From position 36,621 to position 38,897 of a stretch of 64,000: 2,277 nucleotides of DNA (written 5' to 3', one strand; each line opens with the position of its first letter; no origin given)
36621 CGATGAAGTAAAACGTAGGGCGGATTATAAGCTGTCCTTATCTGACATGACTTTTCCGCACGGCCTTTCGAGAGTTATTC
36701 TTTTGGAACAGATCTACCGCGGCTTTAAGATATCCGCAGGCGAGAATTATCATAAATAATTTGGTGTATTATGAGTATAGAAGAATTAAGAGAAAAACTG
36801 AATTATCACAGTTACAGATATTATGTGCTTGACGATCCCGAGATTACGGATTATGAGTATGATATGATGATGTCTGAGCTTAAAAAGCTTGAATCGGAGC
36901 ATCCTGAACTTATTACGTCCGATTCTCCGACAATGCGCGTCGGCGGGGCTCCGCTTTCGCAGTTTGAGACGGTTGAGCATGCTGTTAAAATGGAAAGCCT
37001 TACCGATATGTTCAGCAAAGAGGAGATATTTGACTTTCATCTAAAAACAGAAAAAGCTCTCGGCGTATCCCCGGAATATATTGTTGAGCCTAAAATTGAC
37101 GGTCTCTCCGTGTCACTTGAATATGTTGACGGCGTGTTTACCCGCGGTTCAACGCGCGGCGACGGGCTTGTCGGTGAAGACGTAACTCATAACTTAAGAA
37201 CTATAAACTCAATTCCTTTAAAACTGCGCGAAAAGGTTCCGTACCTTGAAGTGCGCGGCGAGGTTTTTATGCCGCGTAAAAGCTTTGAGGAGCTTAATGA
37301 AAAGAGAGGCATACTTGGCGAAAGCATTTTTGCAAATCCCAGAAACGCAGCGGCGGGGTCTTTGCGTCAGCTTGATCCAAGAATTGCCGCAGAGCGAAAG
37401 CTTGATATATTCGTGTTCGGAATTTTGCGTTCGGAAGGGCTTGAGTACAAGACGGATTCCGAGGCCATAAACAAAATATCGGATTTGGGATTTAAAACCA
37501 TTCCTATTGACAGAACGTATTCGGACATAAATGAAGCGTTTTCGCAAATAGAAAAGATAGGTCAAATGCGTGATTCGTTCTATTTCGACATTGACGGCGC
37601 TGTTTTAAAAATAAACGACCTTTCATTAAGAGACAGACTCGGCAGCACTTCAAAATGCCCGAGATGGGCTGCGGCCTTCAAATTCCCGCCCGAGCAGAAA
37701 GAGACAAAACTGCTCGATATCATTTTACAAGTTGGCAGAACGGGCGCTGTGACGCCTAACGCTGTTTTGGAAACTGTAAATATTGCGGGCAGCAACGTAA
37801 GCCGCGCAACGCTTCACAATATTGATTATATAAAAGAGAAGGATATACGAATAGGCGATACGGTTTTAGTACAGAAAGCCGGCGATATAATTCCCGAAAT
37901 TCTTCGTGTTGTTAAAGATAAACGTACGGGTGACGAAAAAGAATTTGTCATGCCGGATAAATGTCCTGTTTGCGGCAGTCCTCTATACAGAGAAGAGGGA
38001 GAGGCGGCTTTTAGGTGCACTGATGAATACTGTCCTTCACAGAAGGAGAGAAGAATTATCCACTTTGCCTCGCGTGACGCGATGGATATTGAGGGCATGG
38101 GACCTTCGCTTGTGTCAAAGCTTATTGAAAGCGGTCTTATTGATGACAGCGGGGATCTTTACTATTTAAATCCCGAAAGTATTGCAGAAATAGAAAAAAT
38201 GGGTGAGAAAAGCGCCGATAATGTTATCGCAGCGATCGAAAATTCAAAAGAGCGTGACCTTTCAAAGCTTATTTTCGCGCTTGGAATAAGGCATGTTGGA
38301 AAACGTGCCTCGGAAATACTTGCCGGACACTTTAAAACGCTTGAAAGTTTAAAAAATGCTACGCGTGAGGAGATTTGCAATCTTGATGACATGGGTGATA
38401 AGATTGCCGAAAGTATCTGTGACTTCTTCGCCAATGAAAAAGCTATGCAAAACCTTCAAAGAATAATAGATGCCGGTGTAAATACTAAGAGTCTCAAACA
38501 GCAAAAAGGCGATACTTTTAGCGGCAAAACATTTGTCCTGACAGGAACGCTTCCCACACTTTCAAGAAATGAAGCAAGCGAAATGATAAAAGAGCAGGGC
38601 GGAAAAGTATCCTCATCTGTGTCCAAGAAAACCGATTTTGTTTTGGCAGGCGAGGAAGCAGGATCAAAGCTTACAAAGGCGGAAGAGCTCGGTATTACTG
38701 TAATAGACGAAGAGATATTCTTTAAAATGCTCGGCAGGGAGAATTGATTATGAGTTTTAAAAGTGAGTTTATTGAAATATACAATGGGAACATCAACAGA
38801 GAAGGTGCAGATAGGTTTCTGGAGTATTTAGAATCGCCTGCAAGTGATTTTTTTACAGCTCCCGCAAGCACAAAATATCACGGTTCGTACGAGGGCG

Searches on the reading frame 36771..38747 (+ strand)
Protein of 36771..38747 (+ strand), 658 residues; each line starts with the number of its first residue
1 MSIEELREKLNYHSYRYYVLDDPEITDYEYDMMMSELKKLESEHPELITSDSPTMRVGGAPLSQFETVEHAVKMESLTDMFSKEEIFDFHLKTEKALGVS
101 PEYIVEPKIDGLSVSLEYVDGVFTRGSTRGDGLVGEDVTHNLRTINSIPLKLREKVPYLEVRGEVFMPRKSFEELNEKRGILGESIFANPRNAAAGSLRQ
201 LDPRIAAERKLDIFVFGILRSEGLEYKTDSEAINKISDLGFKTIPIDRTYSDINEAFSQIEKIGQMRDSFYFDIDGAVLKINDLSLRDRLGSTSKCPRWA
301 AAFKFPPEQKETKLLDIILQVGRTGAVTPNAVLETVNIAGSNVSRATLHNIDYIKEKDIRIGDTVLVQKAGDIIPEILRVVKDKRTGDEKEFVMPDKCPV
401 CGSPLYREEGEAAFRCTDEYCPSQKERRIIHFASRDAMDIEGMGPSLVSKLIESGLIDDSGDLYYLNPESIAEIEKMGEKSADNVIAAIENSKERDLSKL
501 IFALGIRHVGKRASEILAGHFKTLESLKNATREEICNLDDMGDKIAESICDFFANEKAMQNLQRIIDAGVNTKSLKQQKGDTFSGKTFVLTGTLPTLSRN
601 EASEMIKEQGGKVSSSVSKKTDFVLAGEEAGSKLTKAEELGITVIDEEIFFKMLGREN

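Call 70: search_protein_families(library=pfam, proteins=[window:36771-38747:+], max_evalue=0.00001)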
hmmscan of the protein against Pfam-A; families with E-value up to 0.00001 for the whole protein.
window:36771-38747:+ (658 aa): 8 families
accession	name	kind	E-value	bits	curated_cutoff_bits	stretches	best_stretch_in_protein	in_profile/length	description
PF01653.23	DNA_ligase_aden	-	2.7e-85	286.4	27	1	63-308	2-253/253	NAD-dependent DNA ligase adenylation domain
PF03120.22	DNA_ligase_OB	-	3.5e-35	120.2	32.9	1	311-388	1-78/79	NAD-dependent DNA ligase OB-fold domain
PF12826.13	HHH_2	-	7.7e-23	80.9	27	1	500-559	2-61/64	Helix-hairpin-helix motif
PF00533.33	BRCT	-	1.8e-17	63.8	21.3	1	581-653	4-77/78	BRCA1 C Terminus (BRCT) domain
PF14520.12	HHH_5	-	2.7e-15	57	27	1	435-490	2-56/57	Helix-hairpin-helix domain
PF03119.21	DNA_ligase_ZBD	-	8e-11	42.1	25.8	1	397-422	1-26/27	NAD-dependent DNA ligase C4 zinc finger domain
PF22745.1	Nlig-Ia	-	8.9e-10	39.5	27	1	3-49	6-52/92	DNA ligase-like, N-terminal NAD+-binding domain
PF16589.12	BRCT_2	-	3.6e-06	27.6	27.3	1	582-649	2-69/86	BRCT domain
